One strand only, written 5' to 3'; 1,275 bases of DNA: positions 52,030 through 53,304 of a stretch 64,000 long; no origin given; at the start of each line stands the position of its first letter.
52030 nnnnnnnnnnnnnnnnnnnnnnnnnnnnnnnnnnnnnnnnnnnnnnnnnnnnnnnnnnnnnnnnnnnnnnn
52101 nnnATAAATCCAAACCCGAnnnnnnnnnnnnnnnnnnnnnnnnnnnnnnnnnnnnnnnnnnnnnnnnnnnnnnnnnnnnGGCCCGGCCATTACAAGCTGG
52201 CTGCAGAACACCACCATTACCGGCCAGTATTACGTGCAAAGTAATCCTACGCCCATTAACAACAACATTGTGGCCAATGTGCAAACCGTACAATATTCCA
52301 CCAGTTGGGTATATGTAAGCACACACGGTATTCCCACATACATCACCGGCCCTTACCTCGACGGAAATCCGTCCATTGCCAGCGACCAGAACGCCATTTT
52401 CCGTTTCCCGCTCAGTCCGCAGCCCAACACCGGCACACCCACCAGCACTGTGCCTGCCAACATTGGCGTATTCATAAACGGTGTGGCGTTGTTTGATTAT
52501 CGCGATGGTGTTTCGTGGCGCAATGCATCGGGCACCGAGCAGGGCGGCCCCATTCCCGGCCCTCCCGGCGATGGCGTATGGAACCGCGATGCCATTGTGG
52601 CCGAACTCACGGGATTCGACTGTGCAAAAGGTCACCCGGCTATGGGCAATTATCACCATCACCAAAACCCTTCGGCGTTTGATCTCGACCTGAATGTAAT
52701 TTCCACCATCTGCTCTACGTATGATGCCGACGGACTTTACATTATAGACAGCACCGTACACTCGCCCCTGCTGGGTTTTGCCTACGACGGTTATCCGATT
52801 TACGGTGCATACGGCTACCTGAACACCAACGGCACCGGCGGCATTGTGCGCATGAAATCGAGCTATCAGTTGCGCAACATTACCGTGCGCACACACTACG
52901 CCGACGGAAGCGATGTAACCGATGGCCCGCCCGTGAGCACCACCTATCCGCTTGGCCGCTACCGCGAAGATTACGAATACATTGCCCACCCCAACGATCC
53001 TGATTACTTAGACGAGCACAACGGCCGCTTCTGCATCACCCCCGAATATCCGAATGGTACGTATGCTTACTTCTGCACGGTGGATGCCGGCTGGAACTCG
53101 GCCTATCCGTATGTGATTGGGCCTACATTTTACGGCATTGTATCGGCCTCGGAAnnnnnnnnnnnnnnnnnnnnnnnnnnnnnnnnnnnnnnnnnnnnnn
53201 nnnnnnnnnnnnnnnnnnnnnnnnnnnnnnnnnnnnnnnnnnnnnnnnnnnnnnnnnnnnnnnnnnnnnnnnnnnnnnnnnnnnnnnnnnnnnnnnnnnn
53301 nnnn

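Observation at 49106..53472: ECF-Spy-MbnP-MbnH-YHYH(T9SS): candidate methanobactin-independent copper/envelope system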

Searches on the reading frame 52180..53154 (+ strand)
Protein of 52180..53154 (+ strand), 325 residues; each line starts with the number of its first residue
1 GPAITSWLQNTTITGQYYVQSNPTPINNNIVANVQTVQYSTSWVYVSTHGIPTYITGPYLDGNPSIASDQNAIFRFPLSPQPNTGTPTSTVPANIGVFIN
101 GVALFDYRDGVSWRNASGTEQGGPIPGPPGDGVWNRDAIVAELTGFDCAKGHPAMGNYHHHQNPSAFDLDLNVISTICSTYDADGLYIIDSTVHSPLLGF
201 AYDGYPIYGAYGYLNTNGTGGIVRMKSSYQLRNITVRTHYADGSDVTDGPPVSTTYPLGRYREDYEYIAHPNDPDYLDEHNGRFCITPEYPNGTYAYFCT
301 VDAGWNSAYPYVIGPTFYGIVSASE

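Call 44: search_protein_representatives(protein=window:52180-53154:+)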
Query: 325 residues. Proteins with E-value up to 0.001 (for the whole library): 2175; up to 1e-10: 1339; up to 1e-30: 395. The best 150 are listed.
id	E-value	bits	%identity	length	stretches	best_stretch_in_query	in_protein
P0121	1.2e-150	517.8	72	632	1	2-323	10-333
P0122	7.2e-114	396.9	75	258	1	93-322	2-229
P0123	1.5e-107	376.1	59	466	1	2-324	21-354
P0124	5.0e-101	354.7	61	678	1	2-324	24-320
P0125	4.7e-100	351.4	57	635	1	2-322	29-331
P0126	5.4e-100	351.3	60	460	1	2-322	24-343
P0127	3.1e-98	345.5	44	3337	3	1-321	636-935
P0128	2.0e-95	336.2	68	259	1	2-232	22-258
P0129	3.5e-94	332.1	56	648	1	2-322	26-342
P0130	1.8e-93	329.8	58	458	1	2-323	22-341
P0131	3.4e-93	328.9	55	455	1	2-322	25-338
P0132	4.4e-93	328.5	44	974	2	4-319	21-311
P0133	2.6e-92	326.0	44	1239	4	30-233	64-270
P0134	1.3e-89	317.1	73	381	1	141-323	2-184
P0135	2.4e-89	316.2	54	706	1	2-322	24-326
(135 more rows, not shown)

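Call 53: predict_structure(alignment_id=A3)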
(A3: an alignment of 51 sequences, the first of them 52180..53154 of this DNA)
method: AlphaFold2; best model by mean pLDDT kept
length: 325 residues; sequences in the alignment: 51
mean_pLDDT: 93.2   pTM: 0.92
mean pLDDT of the five models: 93.2, 93.1, 92.6, 92.0, 90.2
residues with pLDDT >= 90: 272; 70-90: 40; 50-70: 10; < 50: 3
segments of 3 or more residues with pLDDT < 50: 124-126
pLDDT, mean of each block of 10 residues (from residue 1): 95 95 95 98 97 94 80 96 97 96 95 91 59 90 93 94 92 86 93 98 98 97 98 94 87 95 97 97 98 98 96 98 79
secondary structure, 60 per line:
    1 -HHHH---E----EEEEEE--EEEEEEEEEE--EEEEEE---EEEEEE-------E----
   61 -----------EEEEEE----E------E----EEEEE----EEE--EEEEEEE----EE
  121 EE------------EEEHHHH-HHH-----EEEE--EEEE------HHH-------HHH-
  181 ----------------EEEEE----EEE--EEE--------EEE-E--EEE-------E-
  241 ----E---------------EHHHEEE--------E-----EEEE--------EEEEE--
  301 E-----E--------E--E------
elements in order: H2-5 E14-19 E22-31 E34-39 E43-48 E72-77 E94-98 E103-105 E108-114 E119-122 E135-137 H138-141 E151-154 E157-160 E197-201 E206-208 E211-213 E222-224 E229-231 E265-267 E282-285 E294-298

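Call 55: fold_search(model_id=the predicted structure, library=pdb)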
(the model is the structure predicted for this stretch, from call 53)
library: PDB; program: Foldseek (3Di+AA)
matches with E <= 10: 121; with E <= 0.001: 0
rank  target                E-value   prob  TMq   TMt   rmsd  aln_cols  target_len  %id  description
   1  1sqj_B                6.6e-01  0.01  0.10  0.06  23.7       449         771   12  Crystal Structure Analysis of Oligoxyloglucan reducing-end-specific cellobiohydrolase (OXG-RCBH) (released 2004-07-20)
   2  2ebs_A                1.4e+00  0.02  0.10  0.05  17.6       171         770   16  Crystal Structure Anaalysis of Oligoxyloglucan reducing-end-specific cellobiohydrolase (OXG-RCBH) D465N Mutant Complex (released 2007-06-26)
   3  2ebs_B                1.5e+00  0.01  0.09  0.05  17.4       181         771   14  Crystal Structure Anaalysis of Oligoxyloglucan reducing-end-specific cellobiohydrolase (OXG-RCBH) D465N Mutant Complex (released 2007-06-26)
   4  1jov                  1.6e+00  0.03  0.09  0.10  15.1       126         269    8  Crystal Structure Analysis of HI1317 (released 2003-06-24)
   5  4kvh                  1.8e+00  0.07  0.08  0.22  11.2        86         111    8  Crystal structure of ketosteroid isomerase fold protein Hmuk_0747 (released 2013-06-12)
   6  6y8v_MODEL_1_A        2.4e+00  0.01  0.05  0.17  13.9        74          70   16  Rhodospirillum rubrum oxidized CooT solution structure (released 2020-03-18)
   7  1sqj_A                2.4e+00  0.01  0.10  0.05  17.2       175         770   15  Crystal Structure Analysis of Oligoxyloglucan reducing-end-specific cellobiohydrolase (OXG-RCBH) (released 2004-07-20)
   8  9ozv_A                2.6e+00  0.05  0.09  0.16  11.6        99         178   11  Structure of the self-association domain of LDB2 (released 2025-07-30)
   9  5tpj                  2.6e+00  0.02  0.06  0.14  14.5        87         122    9  Crystal structure of a de novo designed protein with curved beta-sheet (released 2017-01-25)
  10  3blz_A                2.7e+00  0.02  0.06  0.13  10.8        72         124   10  Crystal structure of a ntf2-like protein of unknown function (sbal_0622) from shewanella baltica os155 at 1.75 A resol (released 2007-12-25)
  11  6hnn_F                2.7e+00  0.01  0.05  0.08  13.7       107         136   11  Crystal structure of wild-type IdmH, a putative polyketide cyclase from Streptomyces antibioticus (released 2019-11-06)
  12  6w40_A                2.9e+00  0.07  0.10  0.25  11.7        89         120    9  An enumerative algorithm for de novo design of proteins with diverse pocket structures (released 2020-04-08)
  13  2k54_MODEL_1_A        2.9e+00  0.02  0.07  0.14  12.5        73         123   12  Solution NMR structure of protein Atu0742 from Agrobacterium Tumefaciens. Northeast Structural Genomics Consor (released 2008-08-19)
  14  6hnn_E                2.9e+00  0.01  0.06  0.13  13.3       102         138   11  Crystal structure of wild-type IdmH, a putative polyketide cyclase from Streptomyces antibioticus (released 2019-11-06)
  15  6hnn_D                2.9e+00  0.01  0.06  0.13  13.7       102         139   10  Crystal structure of wild-type IdmH, a putative polyketide cyclase from Streptomyces antibioticus (released 2019-11-06)
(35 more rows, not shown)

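Call 59: fold_search(model_id=the predicted structure, library=viral)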
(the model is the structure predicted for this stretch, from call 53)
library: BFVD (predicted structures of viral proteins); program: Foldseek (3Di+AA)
matches with E <= 10: 286; with E <= 0.001: 19
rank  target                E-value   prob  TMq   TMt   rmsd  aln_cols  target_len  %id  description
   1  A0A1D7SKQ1            4.2e-21  1.00  0.66  0.39   5.7       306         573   31  YHYH domain-containing protein [Cyanophage S-RIM14]
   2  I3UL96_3              1.6e-20  1.00  0.66  0.16   5.7       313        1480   31  (no name in the UniProt tables at hand)
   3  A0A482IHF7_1          3.4e-18  1.00  0.72  0.26   9.6       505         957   18  (no name in the UniProt tables at hand)
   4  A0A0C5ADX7            1.6e-14  1.00  0.51  0.32  16.6       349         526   25  YHYH domain-containing protein [Cyanophage P-TIM40]
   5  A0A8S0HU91            3.9e-13  1.00  0.46  0.18  28.1       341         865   24  (no name in the UniProt tables at hand)
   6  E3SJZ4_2              4.2e-12  1.00  0.41  0.12  27.1       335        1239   26  Structural protein [Synechococcus phage S-ShM2]
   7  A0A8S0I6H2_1          1.2e-10  1.00  0.36  0.16  28.3       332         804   22  (no name in the UniProt tables at hand)
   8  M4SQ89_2              1.3e-10  1.00  0.35  0.08   4.4       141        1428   43  (no name in the UniProt tables at hand)
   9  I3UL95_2              1.7e-09  1.00  0.41  0.11   9.3       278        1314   26  (no name in the UniProt tables at hand)
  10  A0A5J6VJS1            4.7e-09  1.00  0.38  0.24   8.8       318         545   22  YhyH protein [Megaviridae environmental sample]
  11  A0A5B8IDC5            6.3e-09  1.00  0.51  0.19  13.8       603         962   15  YHYH domain-containing protein [Mimiviridae sp. ChoanoV1]
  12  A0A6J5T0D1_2          4.3e-08  1.00  0.38  0.12  14.9       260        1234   22  YHYH domain containing protein [uncultured Caudovirales phage]
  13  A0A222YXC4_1          4.3e-08  1.00  0.34  0.09  30.2       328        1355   20  Baseplate wedge initiator [Synechococcus phage Bellamy]
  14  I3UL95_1              2.2e-05  1.00  0.25  0.07   3.7       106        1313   30  (no name in the UniProt tables at hand)
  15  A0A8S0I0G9            8.5e-05  1.00  0.21  0.34   4.1        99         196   37  (no name in the UniProt tables at hand)
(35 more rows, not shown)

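Call 62: search_protein_families(library=pfam, alignment_id=A4, max_evalue=0.0001)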
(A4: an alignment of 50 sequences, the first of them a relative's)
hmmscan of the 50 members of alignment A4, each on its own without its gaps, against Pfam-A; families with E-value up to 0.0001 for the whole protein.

A. member 1, P0121 (632 aa): 2 families
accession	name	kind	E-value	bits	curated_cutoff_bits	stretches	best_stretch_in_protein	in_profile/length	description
PF14240.11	YHYH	-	1.2e-52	179.2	25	1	83-316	2-187/193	YHYH protein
PF13927.12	Ig_3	-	1.2e-05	26.2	30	0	351-401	3-52/78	Immunoglobulin domain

B. families by the number of members that match (of 50 scanned): 39 families (the first 25 are shown)
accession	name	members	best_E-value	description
PF14240.11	YHYH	50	1.7e-89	YHYH protein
PF18962.6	Por_Secre_tail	12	1.3e-13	Secretion system C-terminal sorting domain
PF01839.29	FG-GAP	5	1.9e-49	FG-GAP repeat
PF13573.12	SprB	5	2.9e-39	SprB repeat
PF13517.12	FG-GAP_3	5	1.3e-29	FG-GAP-like repeat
PF13927.12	Ig_3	5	2.4e-18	Immunoglobulin domain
PF00884.28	Sulfatase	3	8.9e-50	Sulfatase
PF16347.10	SGSH_C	3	1.6e-22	N-sulphoglucosamine sulphohydrolase, C-terminal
PF01663.27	Phosphodiest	3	8.3e-11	Type I phosphodiesterase / nucleotide pyrophosphatase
PF00404.24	Dockerin_1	3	1.8e-07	Dockerin type I domain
PF17963.7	Big_9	2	2.7e-28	Bacterial Ig domain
PF13946.11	DUF4214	2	6.9e-20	Domain of unknown function (DUF4214)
PF03160.20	Calx-beta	2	3.8e-17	Calx-beta domain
PF07679.22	I-set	2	1.7e-14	Immunoglobulin I-set domain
PF15780.11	ASH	2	1.5e-12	Abnormal spindle-like microcephaly-assoc'd, ASPM-SPD-2-Hydin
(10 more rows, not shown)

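Call 74: search_dna_similar(query=window:52180-53154:+, collection=plasmids, mode=protein, max_rows=25)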
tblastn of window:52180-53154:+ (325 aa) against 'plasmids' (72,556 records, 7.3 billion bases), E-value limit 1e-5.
Records with a match: 2; places in all: 2; records where one place covers at least 80% of the query: 1.
Best place of each record, by identity: <60% 2.
By first word of the organism name: Deinococcus 1; Chondrinema 1.
By predicted mobility (MOB-suite, as given by PLSDB): non-mobilizable 2.
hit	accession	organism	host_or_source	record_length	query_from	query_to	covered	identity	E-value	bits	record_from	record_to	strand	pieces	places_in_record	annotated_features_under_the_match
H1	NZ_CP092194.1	Deinococcus sp. KNUC1210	Setaria viridis,cell ...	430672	46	312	82%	28.6%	8e-13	77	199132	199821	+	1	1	YHYH protein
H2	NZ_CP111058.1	Chondrinema litorale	Seaweed,red alga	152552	134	300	51%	37.1%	2e-12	75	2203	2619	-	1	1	YHYH protein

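Call 75: get_annotated_region(hit=H1, flank=7000)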
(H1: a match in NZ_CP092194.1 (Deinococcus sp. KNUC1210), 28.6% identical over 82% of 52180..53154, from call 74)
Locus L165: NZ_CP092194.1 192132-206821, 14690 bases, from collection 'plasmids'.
description: Deinococcus sp. KNUC1210 plasmid unnamed7, complete sequence
organism: Deinococcus sp. KNUC1210 (NCBI taxid 2917691)
taxonomy: Bacteria; Deinococcota; Deinococci; Deinococcales; Deinococcaceae; Deinococcus; Deinococcus sp. KNUC1210
host: -; source: Setaria viridis,cell culture,rhizospheric soil; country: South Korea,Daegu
typing (MOB-suite, as given by PLSDB): non-mobilizable
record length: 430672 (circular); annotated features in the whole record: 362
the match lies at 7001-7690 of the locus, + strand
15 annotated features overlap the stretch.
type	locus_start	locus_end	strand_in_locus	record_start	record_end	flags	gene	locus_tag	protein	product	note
CDS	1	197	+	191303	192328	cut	-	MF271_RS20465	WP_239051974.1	hypothetical protein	-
CDS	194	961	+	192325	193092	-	-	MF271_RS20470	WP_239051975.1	hypothetical protein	-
CDS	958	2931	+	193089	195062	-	-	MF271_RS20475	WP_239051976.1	hypothetical protein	-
CDS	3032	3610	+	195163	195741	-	-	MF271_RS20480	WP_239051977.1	hypothetical protein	-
CDS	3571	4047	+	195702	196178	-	-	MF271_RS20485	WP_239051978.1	SET domain-containing protein-lysine N-methyltransferase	-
CDS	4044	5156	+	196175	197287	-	-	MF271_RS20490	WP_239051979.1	HAMP domain-containing protein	GO:0007165 - signal transduction [Evidence IEA]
CDS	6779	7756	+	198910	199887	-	-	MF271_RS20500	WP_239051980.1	YHYH protein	-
CDS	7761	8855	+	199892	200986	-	-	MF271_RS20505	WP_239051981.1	HupE/UreJ family protein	-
CDS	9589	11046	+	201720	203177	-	-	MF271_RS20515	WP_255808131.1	histidine kinase dimerization/phospho-acceptor domain-containing protein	GO:0007165 - signal transduction [Evidence IEA]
CDS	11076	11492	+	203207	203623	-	-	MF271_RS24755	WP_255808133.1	phosphatidylglycerol lysyltransferase domain-containing protein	-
CDS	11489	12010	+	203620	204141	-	-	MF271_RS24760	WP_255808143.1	phosphatidylglycerol lysyltransferase domain-containing protein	-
CDS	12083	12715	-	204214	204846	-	-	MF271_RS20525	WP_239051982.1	methyltransferase domain-containing protein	-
CDS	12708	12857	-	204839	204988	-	-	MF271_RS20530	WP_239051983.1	hypothetical protein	-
CDS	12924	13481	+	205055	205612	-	-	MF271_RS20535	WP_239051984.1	helix-turn-helix domain-containing protein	-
CDS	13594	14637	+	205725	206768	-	-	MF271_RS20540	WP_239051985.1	medium chain dehydrogenase/reductase family protein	-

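Call 76: get_annotated_region(hit=H2, flank=7000)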
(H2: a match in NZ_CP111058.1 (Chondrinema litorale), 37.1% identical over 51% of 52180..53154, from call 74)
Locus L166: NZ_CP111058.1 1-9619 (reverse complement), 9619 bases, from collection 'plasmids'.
description: Chondrinema litorale strain WSW3-B12 plasmid unnamed16, complete sequence
organism: Chondrinema litorale (NCBI taxid 2994555)
taxonomy: Bacteria; Bacteroidota; Cytophagia; Cytophagales; Flammeovirgaceae; Chondrinema; Chondrinema litorale
host: -; source: Seaweed,red alga; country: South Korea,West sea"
typing (MOB-suite, as given by PLSDB): non-mobilizable
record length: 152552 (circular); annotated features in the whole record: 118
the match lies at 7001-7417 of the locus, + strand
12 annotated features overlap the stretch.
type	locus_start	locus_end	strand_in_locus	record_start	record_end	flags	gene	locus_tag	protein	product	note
CDS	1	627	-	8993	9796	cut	-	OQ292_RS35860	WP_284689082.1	DUF6503 family protein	-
CDS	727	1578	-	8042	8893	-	-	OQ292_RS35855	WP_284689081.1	hypothetical protein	-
CDS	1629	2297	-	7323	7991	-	-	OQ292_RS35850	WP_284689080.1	DM13 domain-containing protein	-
CDS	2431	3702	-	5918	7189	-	-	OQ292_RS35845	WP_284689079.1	alginate export family protein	-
CDS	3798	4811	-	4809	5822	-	-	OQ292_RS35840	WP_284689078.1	DUF711 family protein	-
CDS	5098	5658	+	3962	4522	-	-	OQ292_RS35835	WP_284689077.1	RNA polymerase sigma factor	GO:0006352 - DNA-templated transcription initiation [Evidence IEA]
CDS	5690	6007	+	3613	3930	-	-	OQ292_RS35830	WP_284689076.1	hypothetical protein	-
CDS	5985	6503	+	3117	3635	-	-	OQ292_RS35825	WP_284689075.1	hypothetical protein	-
CDS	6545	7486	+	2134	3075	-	-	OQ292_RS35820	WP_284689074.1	YHYH protein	-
CDS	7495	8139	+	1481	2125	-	-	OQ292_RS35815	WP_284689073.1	hypothetical protein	-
CDS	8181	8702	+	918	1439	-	-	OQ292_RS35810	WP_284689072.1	TlpA disulfide reductase family protein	-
CDS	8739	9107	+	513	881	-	-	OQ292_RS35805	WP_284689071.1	hypothetical protein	-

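Call 77: search_protein_families(library=pfam, proteins=[L166:5098-5658:+, L166:5690-6007:+, L166:5985-6503:+, L166:6545-7486:+, L166:7495-8139:+, L166:8181-8702:+, L166:8739-9107:+, L165:6779-7756:+, L165:7761-8855:+], max_evalue=0.01)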
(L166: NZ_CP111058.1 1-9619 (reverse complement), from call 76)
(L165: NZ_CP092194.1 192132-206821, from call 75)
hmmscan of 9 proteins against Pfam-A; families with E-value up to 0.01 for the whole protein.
L166:5098-5658:+ (186 aa): 5 families
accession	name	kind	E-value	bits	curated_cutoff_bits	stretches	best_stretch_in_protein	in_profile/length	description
PF08281.18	Sigma70_r4_2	-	6.1e-16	58.2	25.7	1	122-171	5-54/54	Sigma-70, region 4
PF04542.20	Sigma70_r2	-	4.4e-14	52.5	24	1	22-89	1-70/71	Sigma-70 region 2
PF04545.22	Sigma70_r4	-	1.8e-10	40.6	24.1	1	125-173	2-50/50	Sigma-70, region 4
PF22233.2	PhyR_sigma-like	-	1.7e-06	28.2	27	1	132-171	8-47/50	Response regulator PhyR, sigma-like domain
PF04297.20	UPF0122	-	9e-06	26.3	22.7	1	113-179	2-72/101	Putative helix-turn-helix protein, YlxM / p13 like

L166:5690-6007:+ (105 aa): 0 families

L166:5985-6503:+ (172 aa): 1 family
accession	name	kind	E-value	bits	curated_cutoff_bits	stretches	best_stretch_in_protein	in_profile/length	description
PF07813.17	LTXXQ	-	0.0018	19.4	24.3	1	60-143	11-92/100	LTXXQ motif family protein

L166:6545-7486:+ (313 aa): 1 family
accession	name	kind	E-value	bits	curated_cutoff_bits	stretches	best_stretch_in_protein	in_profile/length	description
PF14240.11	YHYH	-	2.1e-54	184.9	25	1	107-303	8-193/193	YHYH protein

L166:7495-8139:+ (214 aa): 0 families

L166:8181-8702:+ (173 aa): 4 families
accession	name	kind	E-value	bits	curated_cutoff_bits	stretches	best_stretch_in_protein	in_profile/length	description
PF08534.16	Redoxin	-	5.7e-12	46.1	26.6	1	34-152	15-133/148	Redoxin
PF00578.27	AhpC-TSA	-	2.3e-11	44.1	26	1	44-148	21-122/124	AhpC/TSA family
PF13905.12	Thioredoxin_8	-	1.8e-10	41.4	27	1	48-147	1-94/94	Thioredoxin-like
PF00085.26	Thioredoxin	-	6.4e-05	23.3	23.5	1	48-95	18-64/103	Thioredoxin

L166:8739-9107:+ (122 aa): 0 families

L165:6779-7756:+ (325 aa): 1 family
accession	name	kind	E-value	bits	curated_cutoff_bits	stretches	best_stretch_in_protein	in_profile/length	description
PF14240.11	YHYH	-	5.9e-70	235.6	25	1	104-310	2-193/193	YHYH protein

L165:7761-8855:+ (364 aa): 1 family
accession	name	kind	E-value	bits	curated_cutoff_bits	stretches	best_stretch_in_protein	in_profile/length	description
PF13795.12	HupE_UreJ_2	-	1.3e-33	116.3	24.5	1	180-330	1-153/156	HupE / UreJ protein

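Call 82: find_homologous_proteins(query=L165:6779-7756:+, max_evalue=0.00001)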
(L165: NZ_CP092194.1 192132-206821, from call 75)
Query L165:6779-7756:+ (325 aa): 6346 proteins with E <= 0.00001 among 8000 candidates; the best 120 are listed.
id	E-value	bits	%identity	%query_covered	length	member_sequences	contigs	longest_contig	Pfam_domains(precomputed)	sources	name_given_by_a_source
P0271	2.7e-214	728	100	100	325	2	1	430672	PF14240.12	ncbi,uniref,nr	ncbi:YHYH protein (plasmid) [Deinococcus sp. KNUC1210]|uniref:YHYH protein n=1 Tax=Deinococcus sp. K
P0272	2.4e-138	479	69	96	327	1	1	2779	PF14240.12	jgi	jgi:hypothetical protein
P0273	5.0e-138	478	68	96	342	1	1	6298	PF14240.12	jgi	jgi:YHYH protein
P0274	9.8e-138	477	73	83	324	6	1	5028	PF14240.12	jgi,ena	jgi:hypothetical protein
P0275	4.7e-137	475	73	83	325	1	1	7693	PF14240.12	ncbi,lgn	-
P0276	8.8e-137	474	66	98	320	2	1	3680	PF14240.12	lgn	-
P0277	4.1e-135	468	72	84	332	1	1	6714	PF14240.12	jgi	jgi:hypothetical protein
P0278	4.1e-135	468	72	85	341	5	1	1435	PF14240.12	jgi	jgi:hypothetical protein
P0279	6.0e-135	468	70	87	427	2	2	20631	PF14240.12,PF00041.28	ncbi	-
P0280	7.1e-135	467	74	84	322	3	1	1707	PF14240.12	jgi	jgi:hypothetical protein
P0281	9.3e-135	467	67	96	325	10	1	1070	PF14240.12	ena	-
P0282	9.6e-135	467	73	83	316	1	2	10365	PF14240.12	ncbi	-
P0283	1.2e-134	467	71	87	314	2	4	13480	PF14240.12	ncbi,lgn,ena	-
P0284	2.5e-134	466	62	97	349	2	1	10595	PF14240.12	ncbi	ncbi:MAG: YHYH protein [Trueperaceae bacterium]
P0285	6.1e-134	464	66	98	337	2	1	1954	PF14240.12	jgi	jgi:YHYH protein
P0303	3.2e-131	455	69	85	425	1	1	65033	PF14240.12,PF00041.28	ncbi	-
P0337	7.2e-128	444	69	83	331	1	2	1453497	PF14240.12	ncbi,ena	-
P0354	6.4e-127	441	67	87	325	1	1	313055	PF14240.12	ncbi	-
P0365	4.5e-126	439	61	96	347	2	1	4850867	PF14240.12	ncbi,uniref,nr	ncbi:YHYH protein [Hydrogenophaga sp. PAMC20947]|uniref:YHYH protein n=1 Tax=Hydrogenophaga sp. PAMC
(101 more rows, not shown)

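Call 83: find_encoding_contigs(protein=P0365, flank=6000, max_places=1)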
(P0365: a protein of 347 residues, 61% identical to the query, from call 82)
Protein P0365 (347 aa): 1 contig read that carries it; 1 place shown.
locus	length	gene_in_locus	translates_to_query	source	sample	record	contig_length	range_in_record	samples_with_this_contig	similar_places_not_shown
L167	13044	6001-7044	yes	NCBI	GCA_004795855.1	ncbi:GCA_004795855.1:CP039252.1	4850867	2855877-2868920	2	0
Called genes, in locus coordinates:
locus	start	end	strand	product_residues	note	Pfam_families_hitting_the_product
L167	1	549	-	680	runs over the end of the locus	PF08447:PAS_3, PF00989:PAS, PF08447:PAS_3, PF08448:PAS_4 (weak), PF13426:PAS_9, PF00512:HisKA, PF02518:HATPase_c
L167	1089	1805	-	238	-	PF00072:Response_reg, PF00486:Trans_reg_C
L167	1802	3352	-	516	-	PF00672:HAMP, PF26769:HAMP_PhoQ (faint), PF00512:HisKA, PF02518:HATPase_c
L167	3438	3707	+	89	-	-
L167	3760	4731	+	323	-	PF14240:YHYH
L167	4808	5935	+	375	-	PF13795:HupE_UreJ_2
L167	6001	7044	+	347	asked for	PF14240:YHYH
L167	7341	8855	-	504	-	PF01970:TctA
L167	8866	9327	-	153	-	PF07331:TctB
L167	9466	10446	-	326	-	PF03401:TctC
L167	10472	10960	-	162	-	PF03928:HbpS-like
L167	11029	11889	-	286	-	PF01557:FAA_hydrolase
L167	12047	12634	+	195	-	PF00881:Nitroreductase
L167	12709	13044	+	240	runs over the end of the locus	PF00392:GntR, PF07729:FCD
